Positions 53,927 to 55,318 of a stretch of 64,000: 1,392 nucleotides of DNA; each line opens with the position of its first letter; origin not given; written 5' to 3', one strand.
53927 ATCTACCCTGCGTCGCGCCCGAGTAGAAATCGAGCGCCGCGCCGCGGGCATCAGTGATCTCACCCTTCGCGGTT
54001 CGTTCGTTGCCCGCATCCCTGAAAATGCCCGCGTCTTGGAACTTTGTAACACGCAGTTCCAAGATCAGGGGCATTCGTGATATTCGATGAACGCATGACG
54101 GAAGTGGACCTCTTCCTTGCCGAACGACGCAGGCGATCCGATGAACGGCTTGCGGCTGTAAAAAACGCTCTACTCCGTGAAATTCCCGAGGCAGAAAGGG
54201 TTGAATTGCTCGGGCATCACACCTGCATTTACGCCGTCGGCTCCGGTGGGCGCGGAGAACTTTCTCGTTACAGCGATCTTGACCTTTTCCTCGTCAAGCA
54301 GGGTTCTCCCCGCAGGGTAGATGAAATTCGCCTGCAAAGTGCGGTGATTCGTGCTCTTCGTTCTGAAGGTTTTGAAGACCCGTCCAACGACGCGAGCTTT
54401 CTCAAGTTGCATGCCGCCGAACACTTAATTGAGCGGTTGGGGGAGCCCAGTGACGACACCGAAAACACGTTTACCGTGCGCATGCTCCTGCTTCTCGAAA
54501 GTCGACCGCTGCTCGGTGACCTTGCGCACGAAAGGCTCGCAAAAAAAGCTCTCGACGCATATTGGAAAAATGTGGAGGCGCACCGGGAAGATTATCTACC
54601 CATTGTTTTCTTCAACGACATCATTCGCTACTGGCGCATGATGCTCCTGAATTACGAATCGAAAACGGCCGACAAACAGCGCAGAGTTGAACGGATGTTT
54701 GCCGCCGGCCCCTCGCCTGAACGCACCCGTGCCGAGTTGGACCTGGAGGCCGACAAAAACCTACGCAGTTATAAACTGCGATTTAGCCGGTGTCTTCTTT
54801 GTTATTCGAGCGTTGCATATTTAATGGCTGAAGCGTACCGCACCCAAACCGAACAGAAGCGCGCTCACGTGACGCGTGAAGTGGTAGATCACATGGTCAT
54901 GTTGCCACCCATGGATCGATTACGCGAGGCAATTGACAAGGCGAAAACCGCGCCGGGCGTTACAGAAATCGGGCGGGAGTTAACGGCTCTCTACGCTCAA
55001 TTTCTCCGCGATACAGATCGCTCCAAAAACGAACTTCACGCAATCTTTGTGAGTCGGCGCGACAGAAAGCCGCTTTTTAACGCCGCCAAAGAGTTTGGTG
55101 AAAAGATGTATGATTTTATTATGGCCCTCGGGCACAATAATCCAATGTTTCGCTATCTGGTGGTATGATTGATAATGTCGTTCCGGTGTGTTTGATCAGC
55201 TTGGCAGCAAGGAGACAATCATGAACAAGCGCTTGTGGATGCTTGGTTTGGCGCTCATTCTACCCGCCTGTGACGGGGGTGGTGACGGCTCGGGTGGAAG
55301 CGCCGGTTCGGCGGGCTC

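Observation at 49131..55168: Giant tandem kinase-pseudokinase-STAND-TPR protein translationally coupled to a GlnD/DUF294-type nucleotidyltransferase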

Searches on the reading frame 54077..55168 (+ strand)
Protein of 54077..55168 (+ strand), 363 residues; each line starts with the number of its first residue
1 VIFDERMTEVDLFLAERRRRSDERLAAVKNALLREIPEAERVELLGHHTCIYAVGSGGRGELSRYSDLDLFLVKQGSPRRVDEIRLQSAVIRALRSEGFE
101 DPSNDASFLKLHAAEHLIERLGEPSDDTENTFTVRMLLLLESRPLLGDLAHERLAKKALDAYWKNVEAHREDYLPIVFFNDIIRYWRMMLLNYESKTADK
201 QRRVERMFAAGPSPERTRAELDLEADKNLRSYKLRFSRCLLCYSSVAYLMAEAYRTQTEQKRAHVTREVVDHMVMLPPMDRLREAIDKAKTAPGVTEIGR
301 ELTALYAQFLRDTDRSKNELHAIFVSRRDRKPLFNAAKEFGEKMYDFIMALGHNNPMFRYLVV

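Call 6: search_protein_families(library=pfam, proteins=[window:54077-55168:+], max_evalue=0.01)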
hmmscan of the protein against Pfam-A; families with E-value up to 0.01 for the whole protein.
window:54077-55168:+ (363 aa): 2 families
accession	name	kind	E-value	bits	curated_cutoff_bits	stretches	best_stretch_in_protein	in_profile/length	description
PF01909.29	NTP_transf_2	-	0.0018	19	21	1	51-91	17-57/93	Nucleotidyltransferase domain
PF03445.19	DUF294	-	0.0047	17.2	21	1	45-100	46-104/138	Putative nucleotidyltransferase DUF294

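Call 7: search_protein_families(library=padloc, proteins=[window:54077-55168:+], max_evalue=0.01)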
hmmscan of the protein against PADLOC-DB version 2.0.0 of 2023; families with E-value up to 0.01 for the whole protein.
window:54077-55168:+ (363 aa): 1 family
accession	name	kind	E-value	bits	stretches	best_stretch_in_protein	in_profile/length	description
PDLC04778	PDC-M70A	-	2.8e-31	107.1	2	43-201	42-203/355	-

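Call 8: search_protein_families(library=ncbifam, proteins=[window:54077-55168:+], max_evalue=0.01)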
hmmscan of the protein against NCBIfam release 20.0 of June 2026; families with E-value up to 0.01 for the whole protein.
window:54077-55168:+ (363 aa): 4 families
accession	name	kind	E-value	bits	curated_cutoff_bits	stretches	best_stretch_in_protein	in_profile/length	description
NF002895.0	PRK03381.1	equivalog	2.1e-05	22.9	631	1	27-84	39-95/782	[protein-PII] uridylyltransferase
TIGR01693.1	UTase_glnD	equivalog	5.3e-05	21.6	519.4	1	23-80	19-75/850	[protein-PII] uridylyltransferase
NF002837.0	PRK03059.1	equivalog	0.00085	17.5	1010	1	27-90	44-104/857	[protein-PII] uridylyltransferase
NF003467.0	PRK05092.1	equivalog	0.0086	13.8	959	0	29-78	92-140/940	[protein-PII] uridylyltransferase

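Call 10: find_homologous_proteins(query=window:54077-55168:+)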
Query window:54077-55168:+ (363 aa): 245 proteins with E <= 0.001 among 8000 candidates; the best 120 are listed.
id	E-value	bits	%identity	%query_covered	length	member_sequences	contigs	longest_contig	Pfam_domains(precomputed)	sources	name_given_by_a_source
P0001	8.6e-233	790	100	98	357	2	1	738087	-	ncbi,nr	ncbi:MAG: hypothetical protein IPK82_21515 [Polyangiaceae bacterium]|nr:hypothetical protein [Polyan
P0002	2.1e-177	608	78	98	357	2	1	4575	-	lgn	-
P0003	2.2e-176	604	78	98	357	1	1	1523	-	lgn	-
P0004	3.4e-175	600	77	98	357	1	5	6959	-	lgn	-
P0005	3.7e-173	594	78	98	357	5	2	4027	-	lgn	-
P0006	3.3e-171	587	76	98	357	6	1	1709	-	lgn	-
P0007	1.8e-167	575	75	98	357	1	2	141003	-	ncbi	ncbi:MAG: hypothetical protein R3B70_05260 [Polyangiaceae bacterium]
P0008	3.1e-156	538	70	98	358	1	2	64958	-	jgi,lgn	jgi:hypothetical protein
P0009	9.7e-156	536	69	98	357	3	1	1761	-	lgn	-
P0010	9.1e-154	530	68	98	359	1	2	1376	-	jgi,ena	-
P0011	4.7e-153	527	69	98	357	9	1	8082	-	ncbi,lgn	-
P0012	2.7e-152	525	68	98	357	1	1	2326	-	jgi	jgi:hypothetical protein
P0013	8.8e-151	520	68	98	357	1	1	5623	-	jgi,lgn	-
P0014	2.0e-150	519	69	98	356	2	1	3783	-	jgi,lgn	-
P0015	3.9e-149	515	68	98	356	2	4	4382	-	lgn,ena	-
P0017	1.6e-140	486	63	98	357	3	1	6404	-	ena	-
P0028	1.8e-86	309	46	99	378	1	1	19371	PF03445.20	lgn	-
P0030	1.4e-85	306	47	97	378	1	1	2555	PF03445.20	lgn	-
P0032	7.5e-84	300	45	96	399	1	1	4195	PF03445.20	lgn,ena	-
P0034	1.6e-82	296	45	96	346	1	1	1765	PF03445.20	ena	-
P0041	7.4e-81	290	46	96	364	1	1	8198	PF03445.20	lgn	-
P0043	2.1e-80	289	46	88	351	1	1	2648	PF03445.20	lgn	-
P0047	3.7e-79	285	45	98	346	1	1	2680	PF03445.20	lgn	-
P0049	6.2e-79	284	44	97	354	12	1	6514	PF03445.20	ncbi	-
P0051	4.1e-78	281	44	96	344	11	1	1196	PF03445.20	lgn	-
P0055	7.3e-77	277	42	97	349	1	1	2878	PF03445.20,PF01909.30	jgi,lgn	jgi:hypothetical protein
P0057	9.5e-77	277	43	98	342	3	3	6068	PF03445.20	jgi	jgi:hypothetical protein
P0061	4.2e-76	275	42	98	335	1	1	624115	PF03445.20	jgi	-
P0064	2.6e-75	272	41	99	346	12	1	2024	PF03445.20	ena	-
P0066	6.9e-75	271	42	98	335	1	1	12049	PF03445.20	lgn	-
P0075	7.6e-70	254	40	98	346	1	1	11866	PF03445.20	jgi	jgi:hypothetical protein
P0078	8.2e-69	251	44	98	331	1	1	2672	PF03445.20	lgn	-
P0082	2.1e-67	246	40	97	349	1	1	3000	PF03445.20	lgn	-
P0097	2.6e-63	232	43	87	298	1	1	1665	PF03445.20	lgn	-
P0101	4.9e-62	228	37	97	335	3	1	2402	PF03445.20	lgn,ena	-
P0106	4.4e-61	225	38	96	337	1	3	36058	PF03445.20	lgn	-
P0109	3.3e-60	222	39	98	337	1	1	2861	PF03445.20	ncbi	-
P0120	1.1e-58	217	35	97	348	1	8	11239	PF03445.20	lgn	-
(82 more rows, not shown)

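Call 14: find_related_loci(query=A1, collection=genome_contigs, flank=10000)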
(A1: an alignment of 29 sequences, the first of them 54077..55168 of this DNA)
Query A1 (363 aa) in genome_contigs; peptide patterns used: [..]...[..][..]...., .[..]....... (x = any residue, [..] = any of these).
482 stretches matched a pattern; 447 encode a relative of the query (tblastn E <= 1e-3); the best 80 are kept; 80 distinct loci.
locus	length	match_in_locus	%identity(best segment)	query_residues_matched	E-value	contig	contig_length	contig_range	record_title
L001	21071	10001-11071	75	7-363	1e-167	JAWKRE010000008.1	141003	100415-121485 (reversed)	MAG: Polyangiaceae bacterium isolate ABC1.6 ABC1.6.fa-8, whole genome shotgun sequence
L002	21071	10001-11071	63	7-363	5e-147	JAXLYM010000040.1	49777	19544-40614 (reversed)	MAG: Polyangiaceae bacterium isolate STL-MYX13 C2.77.fa-40, whole genome shotgun sequence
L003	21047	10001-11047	55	10-363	2e-122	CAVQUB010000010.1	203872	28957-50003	MAG: uncultured delta proteobacterium isolate MFD09964.bin.2.222 genome assembly, contig: contig_17745, whole genome sho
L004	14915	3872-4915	44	13-363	3e-92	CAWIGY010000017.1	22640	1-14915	MAG: uncultured delta proteobacterium isolate MFD03726.bin.2.96 genome assembly, contig: contig_113951, whole genome sho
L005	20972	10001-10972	44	17-363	3e-85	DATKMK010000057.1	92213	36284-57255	MAG TPA_asm: Candidatus Binatia bacterium isolate SMAG_U14709 k141_3191923, whole genome shotgun sequence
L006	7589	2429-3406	44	17-363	2e-81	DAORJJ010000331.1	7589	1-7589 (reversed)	MAG TPA_asm: Polyangiaceae bacterium isolate AMR_MDS_5554 NODE_2230_length_7589_cov_5.054685, whole genome shotgun seque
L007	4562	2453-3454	42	9-363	1e-80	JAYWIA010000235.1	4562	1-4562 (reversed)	MAG: Myxococcales bacterium isolate GLR81_GL56_UP_2_concoct_103 GLR81_GL56_UP_2_concoct_103_234, whole genome shotgun se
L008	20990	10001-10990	43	13-363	2e-80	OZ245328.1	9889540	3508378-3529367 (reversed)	MAG: Polyangiaceae bacterium isolate ef4d6364-0f41-4c80-b183-af888e385f1b genome assembly, chromosome: 1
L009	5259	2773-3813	45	13-363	3e-79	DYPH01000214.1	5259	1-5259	MAG TPA_asm: Sorangium cellulosum isolate SulCav_GS09_5_65_23 SulCav_GS09_5_24040_length_5259_cov_11_715411, whole genom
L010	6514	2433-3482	44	13-363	1e-78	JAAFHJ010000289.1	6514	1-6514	MAG: Myxococcales bacterium isolate bin76.metabat.ball.192 WN_Myxococcales_3_scaffold_289, whole genome shotgun sequence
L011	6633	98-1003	44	43-363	6e-77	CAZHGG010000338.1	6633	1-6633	MAG TPA_asm: uncultured Polyangiaceae bacterium isolate SRP189682_co1_306 genome assembly, contig: NODE_31464_length_663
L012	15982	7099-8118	42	3-363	3e-83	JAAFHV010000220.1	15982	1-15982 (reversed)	MAG: Myxococcales bacterium isolate bin26.maxbin.ball.049 WN_Myxococcales_2_scaffold_220, whole genome shotgun sequence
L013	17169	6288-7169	42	47-362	1e-71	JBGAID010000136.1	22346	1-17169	MAG: Polyangiaceae bacterium isolate MAG_MBR_H125.7 MBRH125-7_opera_contig_4710, whole genome shotgun sequence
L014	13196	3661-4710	37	6-363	2e-70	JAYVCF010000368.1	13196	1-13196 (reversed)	MAG: Deltaproteobacteria bacterium isolate GL30_UP_concoct_80 GL30_UP_concoct_80_367, whole genome shotgun sequence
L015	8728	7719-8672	42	44-363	4e-70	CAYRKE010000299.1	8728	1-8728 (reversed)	MAG TPA_asm: uncultured Polyangiaceae bacterium isolate SRP192927_co6_516 genome assembly, contig: NODE_21260_length_872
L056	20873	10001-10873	33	51-363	3e-44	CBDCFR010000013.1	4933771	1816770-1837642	MAG: Acidimicrobiales bacterium isolate 908bf25f-ddd4-4b31-97be-e326148c296d genome assembly, contig: contig_13, whole g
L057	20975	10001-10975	31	14-363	2e-44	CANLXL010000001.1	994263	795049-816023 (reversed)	uncultured Flaviramulus sp. isolate 3-332-G.fasta genome assembly, contig: NODE_1, whole genome shotgun sequence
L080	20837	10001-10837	30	51-351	2e-39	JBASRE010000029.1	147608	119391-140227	MAG: Pyrinomonadaceae bacterium isolate MFD09203_ilm_asm_bin4 k127_18102, whole genome shotgun sequence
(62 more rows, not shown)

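Call 33: find_encoding_contigs(protein=P0008, flank=7000, max_places=2)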
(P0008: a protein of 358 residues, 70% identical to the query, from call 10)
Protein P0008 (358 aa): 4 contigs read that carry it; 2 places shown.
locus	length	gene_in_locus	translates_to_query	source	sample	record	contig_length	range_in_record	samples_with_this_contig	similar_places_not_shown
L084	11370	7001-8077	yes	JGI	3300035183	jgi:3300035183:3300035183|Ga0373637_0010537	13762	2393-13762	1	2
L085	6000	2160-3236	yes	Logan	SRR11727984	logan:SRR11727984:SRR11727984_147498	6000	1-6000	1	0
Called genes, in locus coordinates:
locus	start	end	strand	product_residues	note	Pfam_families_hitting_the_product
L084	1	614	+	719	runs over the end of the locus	PF00069:Pkinase, PF07714:PK_Tyr_Ser-Thr, PF19583:ODP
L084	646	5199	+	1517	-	PF00270:DEAD, PF04851:ResIII (weak), PF00271:Helicase_C, PF19306:WHD_Lhr, PF08494:DEAD_assoc, PF23236:WHD_2nd_Lhr, PF23235:WHD_3rd_Lhr, PF23234:WHD_4th_Lhr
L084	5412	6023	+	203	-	PF03729:DUF308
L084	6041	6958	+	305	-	PF01149:Fapy_DNA_glyco, PF06831:H2TH, PF06827:zf-FPG_IleRS (faint)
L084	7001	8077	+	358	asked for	-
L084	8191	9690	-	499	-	PF00092:VWA, PF13519:VWA_2, PF13768:VWA_3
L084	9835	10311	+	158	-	-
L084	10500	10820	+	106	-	PF05239:PRC (weak)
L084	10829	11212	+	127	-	-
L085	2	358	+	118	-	?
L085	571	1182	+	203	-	PF03729:DUF308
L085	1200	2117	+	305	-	PF01149:Fapy_DNA_glyco, PF06831:H2TH, PF06827:zf-FPG_IleRS (faint)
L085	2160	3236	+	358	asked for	-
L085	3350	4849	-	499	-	PF00092:VWA, PF13519:VWA_2, PF13768:VWA_3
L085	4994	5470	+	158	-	-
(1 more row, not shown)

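Call 34: find_encoding_contigs(protein=P0004, flank=7000, max_places=3)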
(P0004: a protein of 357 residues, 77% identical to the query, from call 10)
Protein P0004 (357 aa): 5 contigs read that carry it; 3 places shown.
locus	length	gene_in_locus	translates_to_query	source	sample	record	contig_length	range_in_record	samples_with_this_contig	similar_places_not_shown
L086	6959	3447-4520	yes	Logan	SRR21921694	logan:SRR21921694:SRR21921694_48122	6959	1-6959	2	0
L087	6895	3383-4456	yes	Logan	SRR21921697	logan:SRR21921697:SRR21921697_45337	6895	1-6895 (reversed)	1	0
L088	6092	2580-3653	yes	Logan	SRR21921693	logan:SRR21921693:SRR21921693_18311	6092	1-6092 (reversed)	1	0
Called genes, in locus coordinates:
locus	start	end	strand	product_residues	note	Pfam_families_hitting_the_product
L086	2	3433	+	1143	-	?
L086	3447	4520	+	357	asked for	-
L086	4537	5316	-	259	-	-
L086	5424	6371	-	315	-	PF00294:PfkB, PF08543:Phos_pyr_kin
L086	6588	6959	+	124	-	?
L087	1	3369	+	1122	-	?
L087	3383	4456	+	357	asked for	-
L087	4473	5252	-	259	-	-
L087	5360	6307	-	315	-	PF00294:PfkB, PF08543:Phos_pyr_kin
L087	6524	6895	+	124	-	?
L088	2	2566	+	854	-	?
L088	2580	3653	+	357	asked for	-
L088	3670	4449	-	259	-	-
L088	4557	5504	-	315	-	PF00294:PfkB, PF08543:Phos_pyr_kin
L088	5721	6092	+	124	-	?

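Call 35: find_encoding_contigs(protein=P0011, flank=7000, max_places=2)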
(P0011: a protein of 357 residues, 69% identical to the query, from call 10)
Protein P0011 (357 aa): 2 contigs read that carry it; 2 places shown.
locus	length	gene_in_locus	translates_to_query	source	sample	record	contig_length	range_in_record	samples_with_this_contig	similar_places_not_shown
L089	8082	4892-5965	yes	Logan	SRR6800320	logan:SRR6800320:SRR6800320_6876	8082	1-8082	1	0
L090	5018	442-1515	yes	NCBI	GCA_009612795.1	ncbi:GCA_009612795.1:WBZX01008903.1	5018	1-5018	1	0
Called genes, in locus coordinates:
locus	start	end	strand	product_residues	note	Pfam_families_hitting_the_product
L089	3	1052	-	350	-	?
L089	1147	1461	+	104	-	PF09650:PHA_gran_rgn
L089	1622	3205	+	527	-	PF13205:Big_5 (weak), PF25390:WD40_RLD, PF00415:RCC1, PF13540:RCC1_2, PF00415:RCC1 (weak), PF13540:RCC1_2 (weak), PF00415:RCC1, PF25390:WD40_RLD, +1 more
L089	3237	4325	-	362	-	PF08240:ADH_N, PF00107:ADH_zinc_N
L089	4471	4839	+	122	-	-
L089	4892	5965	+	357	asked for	-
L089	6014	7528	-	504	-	PF00092:VWA, PF13519:VWA_2, PF13768:VWA_3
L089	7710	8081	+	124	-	?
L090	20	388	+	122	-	-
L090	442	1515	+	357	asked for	-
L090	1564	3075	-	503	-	PF00092:VWA, PF13519:VWA_2, PF13768:VWA_3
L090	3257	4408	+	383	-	PF09587:PGA_cap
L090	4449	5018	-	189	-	?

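Call 36: find_encoding_contigs(protein=P0017, flank=7000, max_places=2)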
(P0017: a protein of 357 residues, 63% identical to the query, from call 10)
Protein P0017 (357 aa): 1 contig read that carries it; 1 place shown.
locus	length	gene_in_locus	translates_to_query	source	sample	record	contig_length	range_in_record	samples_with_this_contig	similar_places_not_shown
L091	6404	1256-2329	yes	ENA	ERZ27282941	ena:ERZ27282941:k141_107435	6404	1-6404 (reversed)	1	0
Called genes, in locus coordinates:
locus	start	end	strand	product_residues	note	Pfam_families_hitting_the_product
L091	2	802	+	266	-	?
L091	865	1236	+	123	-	-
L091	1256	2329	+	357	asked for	-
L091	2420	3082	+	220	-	-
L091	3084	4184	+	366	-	PF09587:PGA_cap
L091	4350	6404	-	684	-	?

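Call 38: predict_structure(alignment_id=A1)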
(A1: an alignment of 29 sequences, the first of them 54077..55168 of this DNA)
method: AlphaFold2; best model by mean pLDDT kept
length: 363 residues; sequences in the alignment: 29
mean_pLDDT: 95.0   pTM: 0.92
mean pLDDT of the five models: 95.0, 94.8, 94.8, 94.8, 92.2
residues with pLDDT >= 90: 333; 70-90: 26; 50-70: 2; < 50: 2
segments of 3 or more residues with pLDDT < 50: none
pLDDT, mean of each block of 10 residues (from residue 1): 75 97 98 97 95 97 96 96 97 97 85 95 89 96 97 97 88 94 95 94 96 95 96 97 98 97 96 97 98 98 98 96 96 98 98 93 74
secondary structure, 60 per line:
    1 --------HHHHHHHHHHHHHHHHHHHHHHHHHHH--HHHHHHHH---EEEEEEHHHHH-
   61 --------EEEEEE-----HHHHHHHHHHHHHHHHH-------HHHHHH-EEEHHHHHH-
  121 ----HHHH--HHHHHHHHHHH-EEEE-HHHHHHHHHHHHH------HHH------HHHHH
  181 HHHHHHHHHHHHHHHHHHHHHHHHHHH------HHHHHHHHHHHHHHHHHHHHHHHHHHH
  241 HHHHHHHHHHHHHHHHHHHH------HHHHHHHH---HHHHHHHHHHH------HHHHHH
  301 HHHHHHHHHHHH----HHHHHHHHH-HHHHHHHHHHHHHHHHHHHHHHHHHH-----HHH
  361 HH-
elements in order: H9-35 H38-45 E49-54 H55-59 E69-74 H80-96 H104-109 E111-113 H114-119 H125-128 H131-141 E143-146 H148-160 H176-207 H214-260 H267-274 H278-288 H295-312 H317-325 H327-352 H358-362

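Call 53: find_encoding_contigs(protein=P0002, flank=5000, max_places=2)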
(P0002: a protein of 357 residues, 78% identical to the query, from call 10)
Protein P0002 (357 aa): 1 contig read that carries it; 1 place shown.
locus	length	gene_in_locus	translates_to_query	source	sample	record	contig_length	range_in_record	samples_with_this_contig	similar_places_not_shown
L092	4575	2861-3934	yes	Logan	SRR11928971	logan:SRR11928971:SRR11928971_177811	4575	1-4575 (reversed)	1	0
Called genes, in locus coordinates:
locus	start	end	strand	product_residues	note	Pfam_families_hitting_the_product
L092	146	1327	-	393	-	PF00561:Abhydrolase_1, PF12146:Hydrolase_4, PF12697:Abhydrolase_6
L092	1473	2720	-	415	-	PF02222:ATP-grasp, PF02786:CPSase_L_D2 (weak), PF07478:Dala_Dala_lig_C (weak)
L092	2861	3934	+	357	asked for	-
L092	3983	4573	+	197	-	?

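Call 54: find_encoding_contigs(protein=P0005, flank=5000, max_places=2)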
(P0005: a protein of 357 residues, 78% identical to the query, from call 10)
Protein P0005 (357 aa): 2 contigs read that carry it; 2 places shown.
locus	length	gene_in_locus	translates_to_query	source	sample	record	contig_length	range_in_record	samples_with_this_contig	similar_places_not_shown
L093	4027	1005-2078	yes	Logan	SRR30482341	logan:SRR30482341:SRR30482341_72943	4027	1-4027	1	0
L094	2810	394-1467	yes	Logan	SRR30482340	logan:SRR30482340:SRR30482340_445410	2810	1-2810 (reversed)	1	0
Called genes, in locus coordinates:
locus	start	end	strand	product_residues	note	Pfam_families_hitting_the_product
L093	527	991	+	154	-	-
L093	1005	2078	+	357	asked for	-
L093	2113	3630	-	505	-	PF00989:PAS, PF08448:PAS_4, PF08447:PAS_3, PF13426:PAS_9, PF00989:PAS (weak), PF08447:PAS_3, PF00512:HisKA, PF02518:HATPase_c, +1 more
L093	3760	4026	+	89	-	?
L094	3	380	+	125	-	?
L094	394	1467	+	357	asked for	-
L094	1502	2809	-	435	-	?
